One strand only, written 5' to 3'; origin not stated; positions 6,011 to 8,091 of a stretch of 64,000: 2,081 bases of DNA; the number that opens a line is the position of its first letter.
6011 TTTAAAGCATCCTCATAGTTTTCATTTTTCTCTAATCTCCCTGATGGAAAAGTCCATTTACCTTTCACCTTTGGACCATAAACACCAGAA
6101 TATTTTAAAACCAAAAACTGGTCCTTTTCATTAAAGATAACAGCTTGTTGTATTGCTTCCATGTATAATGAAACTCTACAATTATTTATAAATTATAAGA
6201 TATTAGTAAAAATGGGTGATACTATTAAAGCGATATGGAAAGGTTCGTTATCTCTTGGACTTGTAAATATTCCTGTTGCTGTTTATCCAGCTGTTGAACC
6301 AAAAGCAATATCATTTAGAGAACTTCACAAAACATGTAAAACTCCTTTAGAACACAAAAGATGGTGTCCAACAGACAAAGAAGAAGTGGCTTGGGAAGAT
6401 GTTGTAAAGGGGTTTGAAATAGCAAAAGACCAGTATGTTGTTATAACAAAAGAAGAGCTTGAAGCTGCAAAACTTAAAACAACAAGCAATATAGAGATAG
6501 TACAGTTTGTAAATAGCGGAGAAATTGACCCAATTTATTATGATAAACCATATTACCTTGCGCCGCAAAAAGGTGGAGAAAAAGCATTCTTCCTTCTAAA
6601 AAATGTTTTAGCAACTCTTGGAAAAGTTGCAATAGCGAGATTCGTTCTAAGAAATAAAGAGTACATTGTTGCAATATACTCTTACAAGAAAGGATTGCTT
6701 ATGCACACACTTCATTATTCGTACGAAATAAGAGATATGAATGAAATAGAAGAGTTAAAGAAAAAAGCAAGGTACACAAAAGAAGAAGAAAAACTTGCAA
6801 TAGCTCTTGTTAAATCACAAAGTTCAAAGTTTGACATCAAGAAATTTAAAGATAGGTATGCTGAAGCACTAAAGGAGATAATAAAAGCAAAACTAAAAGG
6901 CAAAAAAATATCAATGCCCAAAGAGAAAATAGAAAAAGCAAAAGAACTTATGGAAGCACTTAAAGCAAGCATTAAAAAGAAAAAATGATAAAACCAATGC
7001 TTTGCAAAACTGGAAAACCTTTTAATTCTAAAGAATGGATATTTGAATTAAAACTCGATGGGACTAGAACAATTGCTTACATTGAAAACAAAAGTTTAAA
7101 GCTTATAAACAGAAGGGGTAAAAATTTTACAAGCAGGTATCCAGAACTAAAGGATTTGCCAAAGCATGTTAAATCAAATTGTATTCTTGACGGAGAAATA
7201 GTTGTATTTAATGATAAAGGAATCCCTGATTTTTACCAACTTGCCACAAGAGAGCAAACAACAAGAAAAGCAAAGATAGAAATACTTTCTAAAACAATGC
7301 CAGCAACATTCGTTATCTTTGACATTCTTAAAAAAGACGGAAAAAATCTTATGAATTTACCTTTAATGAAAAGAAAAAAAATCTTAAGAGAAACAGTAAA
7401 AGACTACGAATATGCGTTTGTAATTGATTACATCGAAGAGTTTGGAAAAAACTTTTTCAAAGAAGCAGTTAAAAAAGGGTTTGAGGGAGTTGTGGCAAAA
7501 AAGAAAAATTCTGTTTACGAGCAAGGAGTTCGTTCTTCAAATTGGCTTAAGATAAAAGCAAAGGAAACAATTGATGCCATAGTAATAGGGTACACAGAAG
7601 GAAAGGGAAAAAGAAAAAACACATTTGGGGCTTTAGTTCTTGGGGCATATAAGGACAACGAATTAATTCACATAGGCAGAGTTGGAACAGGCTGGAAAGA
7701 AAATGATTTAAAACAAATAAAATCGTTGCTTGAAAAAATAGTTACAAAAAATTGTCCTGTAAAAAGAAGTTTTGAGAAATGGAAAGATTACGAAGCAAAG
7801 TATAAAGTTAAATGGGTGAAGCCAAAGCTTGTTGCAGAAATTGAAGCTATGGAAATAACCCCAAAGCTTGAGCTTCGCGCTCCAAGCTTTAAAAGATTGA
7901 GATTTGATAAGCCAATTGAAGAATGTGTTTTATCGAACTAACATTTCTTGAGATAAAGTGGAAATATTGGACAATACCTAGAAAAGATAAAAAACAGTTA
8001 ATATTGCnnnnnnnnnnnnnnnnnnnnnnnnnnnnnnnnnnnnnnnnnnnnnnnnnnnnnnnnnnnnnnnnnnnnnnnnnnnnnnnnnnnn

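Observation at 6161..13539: Archaeal NHEJ-type island: Ku + stand-alone ATP-dependent ligase + radical-SAM SplB-like + HhH protein + Hel308, tightly packed on one strand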

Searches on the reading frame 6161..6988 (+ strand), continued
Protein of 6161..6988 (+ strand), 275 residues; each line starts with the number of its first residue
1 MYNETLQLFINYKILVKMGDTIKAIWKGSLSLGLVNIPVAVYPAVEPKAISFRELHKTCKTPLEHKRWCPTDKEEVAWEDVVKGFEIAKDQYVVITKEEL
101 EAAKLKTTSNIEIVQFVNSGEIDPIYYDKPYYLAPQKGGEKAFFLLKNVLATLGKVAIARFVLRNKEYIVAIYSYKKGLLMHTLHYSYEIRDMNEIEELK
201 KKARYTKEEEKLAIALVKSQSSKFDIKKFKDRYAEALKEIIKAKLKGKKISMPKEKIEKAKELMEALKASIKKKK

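Call 83: find_related_loci(query=A5, collection=viral_contigs, flank=10000)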
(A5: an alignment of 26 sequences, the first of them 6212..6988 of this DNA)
Query A5 (258 aa) in viral_contigs; peptide patterns used: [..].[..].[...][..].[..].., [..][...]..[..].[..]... (x = any residue, [..] = any of these).
23 stretches matched a pattern; 16 encode a relative of the query (tblastn E <= 1e-3); 16 distinct loci.
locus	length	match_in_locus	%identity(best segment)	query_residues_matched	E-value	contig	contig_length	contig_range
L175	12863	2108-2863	37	5-258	2e-52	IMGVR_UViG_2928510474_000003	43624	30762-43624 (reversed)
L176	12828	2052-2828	37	3-258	2e-51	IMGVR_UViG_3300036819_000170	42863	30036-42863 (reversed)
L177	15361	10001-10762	38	2-254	5e-51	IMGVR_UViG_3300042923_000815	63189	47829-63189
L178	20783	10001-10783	35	2-258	3e-51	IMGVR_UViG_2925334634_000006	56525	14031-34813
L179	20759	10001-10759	35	5-257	7e-50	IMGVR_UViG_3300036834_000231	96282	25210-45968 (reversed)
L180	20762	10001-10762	38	1-254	1e-49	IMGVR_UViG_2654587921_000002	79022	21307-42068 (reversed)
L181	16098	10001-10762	37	2-255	2e-48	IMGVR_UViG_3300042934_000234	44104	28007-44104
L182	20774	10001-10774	36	2-258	3e-47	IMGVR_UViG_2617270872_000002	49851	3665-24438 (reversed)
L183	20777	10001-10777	34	6-258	1e-41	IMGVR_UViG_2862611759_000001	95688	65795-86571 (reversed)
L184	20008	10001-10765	31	5-258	1e-41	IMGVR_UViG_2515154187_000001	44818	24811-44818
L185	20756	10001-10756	31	2-258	1e-33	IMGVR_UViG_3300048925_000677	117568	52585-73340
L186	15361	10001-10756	31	2-258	1e-33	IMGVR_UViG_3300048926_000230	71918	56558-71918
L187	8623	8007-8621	32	2-207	1e-27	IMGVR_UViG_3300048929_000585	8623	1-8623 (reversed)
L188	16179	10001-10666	30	4-224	2e-25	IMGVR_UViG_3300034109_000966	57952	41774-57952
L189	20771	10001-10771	35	3-258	1e-50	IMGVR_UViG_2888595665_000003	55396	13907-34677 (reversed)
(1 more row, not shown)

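Call 86: search_protein_families(library=ncbifam, proteins=[L174:12443-13444:+], max_evalue=0.001)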
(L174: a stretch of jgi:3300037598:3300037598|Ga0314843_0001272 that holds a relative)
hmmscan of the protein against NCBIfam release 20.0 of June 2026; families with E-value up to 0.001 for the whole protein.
L174:12443-13444:+ (333 aa): 10 families
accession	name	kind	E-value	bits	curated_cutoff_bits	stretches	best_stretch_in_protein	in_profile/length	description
NF004981.0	PRK06361.1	equivalog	5e-10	39.1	117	1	43-114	2-72/217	histidinol phosphate phosphatase domain-containing protein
NF038032.1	CehA_McbA_metalo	domain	8.8e-10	38.5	80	1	42-132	4-78/315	CehA/McbA family metallohydrolase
NF047791.1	RNaseRnm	equivalog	9.1e-09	35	375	1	43-116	3-69/275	RNase RNM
NF041577.1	nside_bi_sphtase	equivalog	9.6e-09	34.8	400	1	42-94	3-55/276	3',5'-nucleoside bisphosphate phosphatase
NF041661.1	Cycl_ph_dihydrol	equivalog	4.5e-07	29.5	500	1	44-118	1-66/259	phosphoribosyl 1,2-cyclic phosphate 1,2-diphosphodiesterase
NF006251.0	PRK08392.1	equivalog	5.6e-07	29.2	212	1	43-112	2-69/216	hypothetical protein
NF045780.1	TrlF_fam_ATP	equivalog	1.9e-06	26.9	350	1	44-159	9-123/944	TrlF family AAA-like ATPase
NF006702.0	PRK09248.1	domain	0.00015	21.4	264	1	42-80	4-43/246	PHP domain-containing protein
NF045781.1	Spaf1101_AAA_ATP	equivalog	0.00041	18.9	475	1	68-136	104-165/836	Spaf_1101 family AAA-like ATPase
NF006375.0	PRK08609.1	equivalog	0.00071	18.3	426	0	37-82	331-376/571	DNA polymerase/3'-5' exonuclease PolX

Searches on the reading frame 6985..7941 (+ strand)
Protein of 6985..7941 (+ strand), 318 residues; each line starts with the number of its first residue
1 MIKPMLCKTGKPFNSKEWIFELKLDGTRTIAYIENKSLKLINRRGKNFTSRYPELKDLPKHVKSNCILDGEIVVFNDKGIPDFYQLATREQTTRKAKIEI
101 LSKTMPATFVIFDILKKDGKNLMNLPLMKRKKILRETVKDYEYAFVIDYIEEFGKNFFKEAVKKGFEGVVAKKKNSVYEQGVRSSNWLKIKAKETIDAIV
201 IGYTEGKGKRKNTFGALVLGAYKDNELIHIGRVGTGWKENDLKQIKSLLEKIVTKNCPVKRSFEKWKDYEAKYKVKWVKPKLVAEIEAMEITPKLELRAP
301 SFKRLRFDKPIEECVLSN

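Call 3: search_protein_families(library=pfam, proteins=[window:6985-7941:+], max_evalue=0.01)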
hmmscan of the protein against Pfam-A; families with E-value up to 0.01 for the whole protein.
window:6985-7941:+ (318 aa): 4 families
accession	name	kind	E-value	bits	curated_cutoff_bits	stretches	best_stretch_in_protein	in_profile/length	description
PF01068.26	DNA_ligase_A_M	-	1.2e-41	143.2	26.2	1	5-191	2-204/204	ATP dependent DNA ligase domain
PF04679.21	DNA_ligase_A_C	-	2.6e-24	85.9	27.5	1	210-309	1-94/94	ATP dependent DNA ligase C terminal region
PF01331.24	mRNA_cap_enzyme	-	5.5e-09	36.6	29.6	1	16-74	16-80/194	mRNA capping enzyme, catalytic domain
PF09414.15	RNA_ligase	-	1.4e-07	32.3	27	1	16-191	1-171/171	RNA ligase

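Call 4: search_protein_families(library=ncbifam, proteins=[window:6985-7941:+], max_evalue=0.01)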
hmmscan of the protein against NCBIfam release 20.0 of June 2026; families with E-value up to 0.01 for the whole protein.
window:6985-7941:+ (318 aa): 13 families
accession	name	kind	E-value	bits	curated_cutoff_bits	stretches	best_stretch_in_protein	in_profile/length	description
TIGR02779.1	NHEJ_ligase_lig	equivalog_domain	3.2e-82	276.1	227.75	1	4-315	2-301/302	non-homologous end-joining DNA ligase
NF007210.0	PRK09632.1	equivalog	4.3e-74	250.2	989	1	2-315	478-778/781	ATP-dependent DNA ligase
TIGR02776.1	NHEJ_ligase_prk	equivalog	2.2e-69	234.9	373.2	1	15-317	4-295/587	DNA ligase D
NF004628.0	PRK05972.1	subfamily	6.4e-67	226.4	895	1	2-314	244-545/870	ATP-dependent DNA ligase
TIGR00574.1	dnl1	superfamily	4.6e-55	187.3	217.8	1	4-313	183-515/527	ATP-dependent DNA ligase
NF005796.0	PRK07636.1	subfamily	5.8e-53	179.8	337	1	2-304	3-272/275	ATP-dependent DNA ligase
NF006078.0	PRK08224.1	equivalog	1e-44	152.9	296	1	2-316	9-331/350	ATP-dependent DNA ligase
NF007211.0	PRK09633.1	equivalog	1.4e-41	142.6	774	1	6-316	6-309/610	DNA ligase D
NF002868.0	PRK03180.1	equivalog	2.4e-39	135.4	641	1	3-287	185-463/509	ATP-dependent DNA ligase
NF041331.1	LigA_Halo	equivalog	4.2e-37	127.9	830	1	17-256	248-492/552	ATP-dependent DNA ligase LigA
NF006701.0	PRK09247.1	equivalog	5.4e-34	118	543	1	13-313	222-524/540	ATP-dependent DNA ligase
TIGR04120.1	DNA_lig_bact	equivalog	1.8e-31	109.8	400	1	14-313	219-515/526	cisplatin damage response ATP-dependent DNA ligase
NF006592.0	PRK09125.1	equivalog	3e-16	59.3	200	1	13-240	41-246/283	DNA ligase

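Call 71: search_protein_families(library=padloc, proteins=[window:6985-7941:+], max_evalue=0.001)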
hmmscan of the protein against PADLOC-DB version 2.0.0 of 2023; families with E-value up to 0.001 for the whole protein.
window:6985-7941:+ (318 aa): 0 families
